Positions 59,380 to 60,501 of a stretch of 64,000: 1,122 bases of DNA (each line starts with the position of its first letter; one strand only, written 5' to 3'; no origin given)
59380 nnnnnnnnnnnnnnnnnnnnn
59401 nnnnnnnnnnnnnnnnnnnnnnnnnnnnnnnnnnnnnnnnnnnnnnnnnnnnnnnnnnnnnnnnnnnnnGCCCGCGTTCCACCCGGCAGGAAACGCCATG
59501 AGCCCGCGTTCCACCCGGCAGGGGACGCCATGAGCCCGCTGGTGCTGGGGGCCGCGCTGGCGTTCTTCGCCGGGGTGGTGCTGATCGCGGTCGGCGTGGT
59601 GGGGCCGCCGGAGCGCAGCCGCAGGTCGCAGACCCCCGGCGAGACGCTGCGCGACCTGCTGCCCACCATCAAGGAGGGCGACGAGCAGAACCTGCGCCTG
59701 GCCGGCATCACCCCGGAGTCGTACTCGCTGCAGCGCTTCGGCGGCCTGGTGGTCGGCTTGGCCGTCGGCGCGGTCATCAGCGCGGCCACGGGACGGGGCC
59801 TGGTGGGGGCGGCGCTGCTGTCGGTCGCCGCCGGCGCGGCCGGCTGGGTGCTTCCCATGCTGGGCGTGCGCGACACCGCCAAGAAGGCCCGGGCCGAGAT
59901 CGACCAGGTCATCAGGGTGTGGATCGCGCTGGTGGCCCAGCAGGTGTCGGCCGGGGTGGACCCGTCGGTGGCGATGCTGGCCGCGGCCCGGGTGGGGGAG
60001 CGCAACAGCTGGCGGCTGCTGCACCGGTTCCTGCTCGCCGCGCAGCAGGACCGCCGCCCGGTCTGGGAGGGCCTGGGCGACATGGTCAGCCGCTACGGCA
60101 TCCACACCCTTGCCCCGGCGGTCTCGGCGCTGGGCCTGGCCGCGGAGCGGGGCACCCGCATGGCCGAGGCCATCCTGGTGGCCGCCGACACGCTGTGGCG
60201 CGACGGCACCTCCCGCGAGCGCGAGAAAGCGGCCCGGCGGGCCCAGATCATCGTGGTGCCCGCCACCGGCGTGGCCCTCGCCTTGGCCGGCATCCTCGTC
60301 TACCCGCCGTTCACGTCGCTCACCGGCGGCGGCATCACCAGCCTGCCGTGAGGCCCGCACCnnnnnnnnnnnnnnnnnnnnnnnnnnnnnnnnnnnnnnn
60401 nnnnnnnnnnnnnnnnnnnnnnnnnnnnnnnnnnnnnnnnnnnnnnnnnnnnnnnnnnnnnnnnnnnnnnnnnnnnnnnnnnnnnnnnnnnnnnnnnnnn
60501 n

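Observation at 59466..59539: Two identical-length 11-aa mini-ORFs chained by ATGA overlaps between tadB and tadC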

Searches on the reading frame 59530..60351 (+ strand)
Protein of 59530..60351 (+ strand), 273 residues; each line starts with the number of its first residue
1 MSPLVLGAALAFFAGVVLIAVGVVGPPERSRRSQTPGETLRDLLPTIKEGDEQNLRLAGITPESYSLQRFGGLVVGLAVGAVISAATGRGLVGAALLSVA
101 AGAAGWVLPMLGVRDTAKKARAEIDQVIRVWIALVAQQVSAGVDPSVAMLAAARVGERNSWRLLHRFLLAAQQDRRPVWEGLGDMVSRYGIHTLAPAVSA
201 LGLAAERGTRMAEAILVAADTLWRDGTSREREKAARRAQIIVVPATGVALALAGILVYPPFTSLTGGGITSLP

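Call 4: search_protein_families(library=pfam, proteins=[window:59530-60351:+])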
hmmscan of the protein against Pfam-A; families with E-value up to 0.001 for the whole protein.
window:59530-60351:+ (273 aa): 0 families

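Call 7: find_encoding_contigs(protein=window:59530-60351:+, flank=3000, max_places=10)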
Protein window:59530-60351:+ (273 aa): no gene with exactly this product is on record in the collection.

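Call 19: find_homologous_proteins(query=window:59530-60348:+, max_evalue=1e-40)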
Query window:59530-60348:+ (273 aa): 195 proteins with E <= 1e-40 among 8000 candidates; the best 120 are listed.
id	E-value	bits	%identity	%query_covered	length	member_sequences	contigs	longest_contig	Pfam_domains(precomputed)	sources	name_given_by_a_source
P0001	1.3e-153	528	93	100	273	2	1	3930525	-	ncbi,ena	-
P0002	1.3e-151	521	93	100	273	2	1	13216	-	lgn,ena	-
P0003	1.4e-143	495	87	100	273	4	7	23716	-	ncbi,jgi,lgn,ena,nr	ncbi:MAG: hypothetical protein OXC06_05360 [Acidimicrobiaceae bacterium]|nr:hypothetical protein [Ac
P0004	1.4e-137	475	82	100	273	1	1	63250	-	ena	-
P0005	1.5e-136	472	83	97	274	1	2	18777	-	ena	-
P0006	7.3e-136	470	81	100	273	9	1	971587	-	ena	-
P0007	7.9e-136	470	82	100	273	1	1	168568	-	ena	-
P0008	8.4e-136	469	83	97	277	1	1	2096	-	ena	-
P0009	7.5e-135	466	83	97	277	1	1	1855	-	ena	-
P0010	1.3e-134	466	82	97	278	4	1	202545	-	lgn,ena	-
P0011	1.8e-134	465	83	97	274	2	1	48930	-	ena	-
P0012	8.7e-134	463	82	97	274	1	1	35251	-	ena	-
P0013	1.8e-133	462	82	97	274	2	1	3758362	-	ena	-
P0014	6.6e-133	460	80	100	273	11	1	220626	-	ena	-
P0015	7.7e-133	460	80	100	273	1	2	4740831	-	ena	-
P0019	1.3e-131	456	80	94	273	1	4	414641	PF00482.29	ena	-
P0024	3.8e-131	454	81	99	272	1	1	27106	PF00482.29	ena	-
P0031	2.8e-130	451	79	100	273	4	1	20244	PF00482.29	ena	-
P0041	6.8e-128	443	77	100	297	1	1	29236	-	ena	-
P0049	6.2e-127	440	76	100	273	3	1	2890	PF00482.29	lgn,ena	-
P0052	7.2e-126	437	77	100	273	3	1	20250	PF00482.29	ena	-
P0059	1.1e-122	426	73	100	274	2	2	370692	PF00482.29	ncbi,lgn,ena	-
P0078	4.0e-108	379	71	89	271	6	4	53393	PF00482.29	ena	-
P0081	8.1e-107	374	71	96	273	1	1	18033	PF00482.29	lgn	-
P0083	2.7e-106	373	72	86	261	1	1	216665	PF00482.29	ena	-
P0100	7.6e-102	358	69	96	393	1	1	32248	PF00482.29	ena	-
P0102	1.7e-101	357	63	98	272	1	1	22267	PF00482.29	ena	-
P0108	2.0e-99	350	64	97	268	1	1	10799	PF00482.29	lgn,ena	-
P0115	8.6e-97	342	62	100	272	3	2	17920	PF00482.29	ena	-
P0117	2.3e-95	337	67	86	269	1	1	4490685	PF00482.29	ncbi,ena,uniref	ncbi:type II secretion system F family protein [Candidatus Poriferisodalis sp.]|uniref:type II secre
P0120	1.8e-94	334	65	81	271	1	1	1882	PF00482.29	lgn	-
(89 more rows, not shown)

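Call 20: find_encoding_contigs(protein=P0002, flank=1200, max_places=4)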
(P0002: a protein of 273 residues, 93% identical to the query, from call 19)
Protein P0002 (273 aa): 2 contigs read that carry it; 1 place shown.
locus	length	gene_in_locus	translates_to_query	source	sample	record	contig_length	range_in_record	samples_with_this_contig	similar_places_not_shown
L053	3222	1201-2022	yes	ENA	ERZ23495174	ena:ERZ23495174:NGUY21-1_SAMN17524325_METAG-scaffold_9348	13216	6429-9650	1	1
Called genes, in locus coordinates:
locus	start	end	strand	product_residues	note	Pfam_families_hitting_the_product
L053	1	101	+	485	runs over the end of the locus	PF00437:T2SSE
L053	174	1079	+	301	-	PF00482:T2SSF (weak)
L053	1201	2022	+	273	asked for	-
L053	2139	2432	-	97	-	-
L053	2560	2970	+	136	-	-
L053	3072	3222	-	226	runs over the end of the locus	-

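Call 21: find_encoding_contigs(protein=P0004, flank=1200, max_places=4)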
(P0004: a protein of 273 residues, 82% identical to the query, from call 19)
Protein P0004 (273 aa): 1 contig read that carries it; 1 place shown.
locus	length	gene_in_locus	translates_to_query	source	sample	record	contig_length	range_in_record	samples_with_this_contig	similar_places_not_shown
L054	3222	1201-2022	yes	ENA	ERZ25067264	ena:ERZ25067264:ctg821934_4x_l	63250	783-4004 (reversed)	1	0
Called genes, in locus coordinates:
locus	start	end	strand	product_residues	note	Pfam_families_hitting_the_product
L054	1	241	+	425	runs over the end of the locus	PF00437:T2SSE, PF13191:AAA_16 (faint)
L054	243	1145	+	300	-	PF00482:T2SSF (weak)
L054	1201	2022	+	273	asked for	-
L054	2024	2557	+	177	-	-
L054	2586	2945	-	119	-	-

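Call 22: find_encoding_contigs(protein=P0005, flank=1200, max_places=4)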
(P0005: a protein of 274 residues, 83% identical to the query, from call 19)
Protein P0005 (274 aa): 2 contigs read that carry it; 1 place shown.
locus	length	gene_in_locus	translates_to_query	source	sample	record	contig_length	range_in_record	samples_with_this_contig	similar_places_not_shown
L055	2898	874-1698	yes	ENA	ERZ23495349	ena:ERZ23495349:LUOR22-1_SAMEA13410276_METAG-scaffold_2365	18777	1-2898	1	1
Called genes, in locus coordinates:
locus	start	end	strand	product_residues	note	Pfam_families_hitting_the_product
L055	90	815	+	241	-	PF00482:T2SSF (weak)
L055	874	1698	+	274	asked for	-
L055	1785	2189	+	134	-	-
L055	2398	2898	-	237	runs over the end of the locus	-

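Call 25: find_encoding_contigs(protein=P0041, flank=1200, max_places=3)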
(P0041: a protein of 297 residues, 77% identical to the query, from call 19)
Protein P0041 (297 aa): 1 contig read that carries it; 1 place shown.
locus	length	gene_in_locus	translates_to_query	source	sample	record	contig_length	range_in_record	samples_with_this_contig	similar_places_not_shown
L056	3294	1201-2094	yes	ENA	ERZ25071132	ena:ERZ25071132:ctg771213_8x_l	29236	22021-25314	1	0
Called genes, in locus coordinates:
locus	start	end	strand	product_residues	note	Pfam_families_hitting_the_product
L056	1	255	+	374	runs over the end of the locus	PF08666:SAF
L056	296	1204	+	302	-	PF00482:T2SSF (weak)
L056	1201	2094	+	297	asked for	-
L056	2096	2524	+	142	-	-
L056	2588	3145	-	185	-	-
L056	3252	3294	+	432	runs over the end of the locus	PF13407:Peripla_BP_4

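Call 26: find_encoding_contigs(protein=P0006, flank=1200, max_places=3)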
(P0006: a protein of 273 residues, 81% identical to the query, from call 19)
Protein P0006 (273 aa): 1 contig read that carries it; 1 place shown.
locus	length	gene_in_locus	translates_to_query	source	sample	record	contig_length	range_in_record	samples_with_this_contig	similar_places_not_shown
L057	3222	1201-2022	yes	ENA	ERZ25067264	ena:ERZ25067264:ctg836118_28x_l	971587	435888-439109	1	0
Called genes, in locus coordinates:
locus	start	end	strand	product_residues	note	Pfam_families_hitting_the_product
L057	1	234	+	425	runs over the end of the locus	PF00437:T2SSE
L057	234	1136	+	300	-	PF00482:T2SSF (weak)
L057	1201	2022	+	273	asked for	-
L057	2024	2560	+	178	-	-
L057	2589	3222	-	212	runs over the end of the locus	-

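Call 27: find_encoding_contigs(protein=P0007, flank=1200, max_places=3)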
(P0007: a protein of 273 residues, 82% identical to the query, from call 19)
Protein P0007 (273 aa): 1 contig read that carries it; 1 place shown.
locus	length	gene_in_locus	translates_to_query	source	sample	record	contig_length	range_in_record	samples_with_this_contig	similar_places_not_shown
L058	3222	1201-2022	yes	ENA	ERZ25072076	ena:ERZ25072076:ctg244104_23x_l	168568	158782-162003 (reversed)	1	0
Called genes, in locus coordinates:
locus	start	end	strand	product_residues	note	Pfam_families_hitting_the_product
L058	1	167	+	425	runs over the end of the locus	PF00437:T2SSE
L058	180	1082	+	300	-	PF00482:T2SSF (weak)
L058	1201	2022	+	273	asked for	-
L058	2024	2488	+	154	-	-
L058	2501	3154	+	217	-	-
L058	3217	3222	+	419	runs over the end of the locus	PF13407:Peripla_BP_4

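Call 28: find_encoding_contigs(protein=P0010, flank=1200, max_places=3)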
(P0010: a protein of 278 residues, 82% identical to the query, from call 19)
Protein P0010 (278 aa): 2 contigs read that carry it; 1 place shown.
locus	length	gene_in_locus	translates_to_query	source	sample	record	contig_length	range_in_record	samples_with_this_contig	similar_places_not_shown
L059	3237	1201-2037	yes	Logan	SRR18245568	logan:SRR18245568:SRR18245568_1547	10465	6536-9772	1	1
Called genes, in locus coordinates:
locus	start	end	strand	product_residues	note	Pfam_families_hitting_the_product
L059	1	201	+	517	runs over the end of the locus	PF00437:T2SSE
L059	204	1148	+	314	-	PF00482:T2SSF (faint)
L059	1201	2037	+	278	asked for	-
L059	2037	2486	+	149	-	-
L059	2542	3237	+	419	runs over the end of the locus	PF13407:Peripla_BP_4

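Call 60: search_protein_families(library=pfam, proteins=[window:59530-60351:+], max_evalue=0.1)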
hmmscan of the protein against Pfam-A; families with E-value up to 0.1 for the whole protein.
window:59530-60351:+ (273 aa): 1 family
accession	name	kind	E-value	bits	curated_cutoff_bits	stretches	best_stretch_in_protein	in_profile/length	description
PF00482.28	T2SSF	-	0.0012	19.3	25.2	1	133-259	3-125/125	Type II secretion system (T2SS), protein F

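Call 61: search_protein_families(library=ncbifam, proteins=[window:59530-60351:+], max_evalue=0.1)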
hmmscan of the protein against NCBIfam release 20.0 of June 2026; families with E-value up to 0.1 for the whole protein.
window:59530-60351:+ (273 aa): 0 families

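Call 80: find_encoding_contigs(protein=P0006, flank=10000, max_places=1)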
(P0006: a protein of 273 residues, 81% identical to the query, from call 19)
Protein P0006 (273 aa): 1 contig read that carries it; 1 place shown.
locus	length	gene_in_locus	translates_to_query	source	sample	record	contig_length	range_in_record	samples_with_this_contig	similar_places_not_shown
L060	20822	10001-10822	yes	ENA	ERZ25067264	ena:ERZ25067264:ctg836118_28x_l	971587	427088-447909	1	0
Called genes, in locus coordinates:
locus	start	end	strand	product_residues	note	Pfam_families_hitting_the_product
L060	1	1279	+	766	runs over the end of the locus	PF12733:Cadherin-like, PF00041:fn3 (weak)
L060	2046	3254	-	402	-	PF00589:Phage_integrase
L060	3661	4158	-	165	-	PF01478:Peptidase_A24 (weak)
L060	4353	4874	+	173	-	-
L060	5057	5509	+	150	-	-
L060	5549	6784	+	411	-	PF08666:SAF (faint)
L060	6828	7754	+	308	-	-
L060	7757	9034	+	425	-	PF00437:T2SSE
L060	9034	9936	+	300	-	PF00482:T2SSF (weak)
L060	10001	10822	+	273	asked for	-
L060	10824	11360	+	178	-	-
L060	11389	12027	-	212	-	-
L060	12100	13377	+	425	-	PF13407:Peripla_BP_4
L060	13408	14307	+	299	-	-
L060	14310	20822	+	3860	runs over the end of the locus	PF03160:Calx-beta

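Call 81: find_encoding_contigs(protein=P0001, flank=10000, max_places=2)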
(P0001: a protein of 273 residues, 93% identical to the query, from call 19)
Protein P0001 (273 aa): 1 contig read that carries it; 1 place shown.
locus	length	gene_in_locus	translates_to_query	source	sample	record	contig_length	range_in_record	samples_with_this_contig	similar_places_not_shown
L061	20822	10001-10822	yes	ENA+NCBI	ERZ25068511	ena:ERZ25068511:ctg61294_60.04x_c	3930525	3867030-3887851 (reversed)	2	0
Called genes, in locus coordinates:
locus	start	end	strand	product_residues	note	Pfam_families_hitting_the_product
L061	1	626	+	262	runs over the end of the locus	-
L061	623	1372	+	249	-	PF13532:2OG-FeII_Oxy_2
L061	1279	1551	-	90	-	-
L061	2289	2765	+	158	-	-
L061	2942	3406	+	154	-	-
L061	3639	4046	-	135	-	-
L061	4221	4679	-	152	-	PF23991:DUF7310 (weak)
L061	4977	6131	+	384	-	PF08666:SAF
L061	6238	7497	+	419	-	-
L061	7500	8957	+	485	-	PF00437:T2SSE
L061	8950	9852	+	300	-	PF00482:T2SSF (weak)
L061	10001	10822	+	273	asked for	-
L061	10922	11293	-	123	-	-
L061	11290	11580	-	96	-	-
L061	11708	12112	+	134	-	-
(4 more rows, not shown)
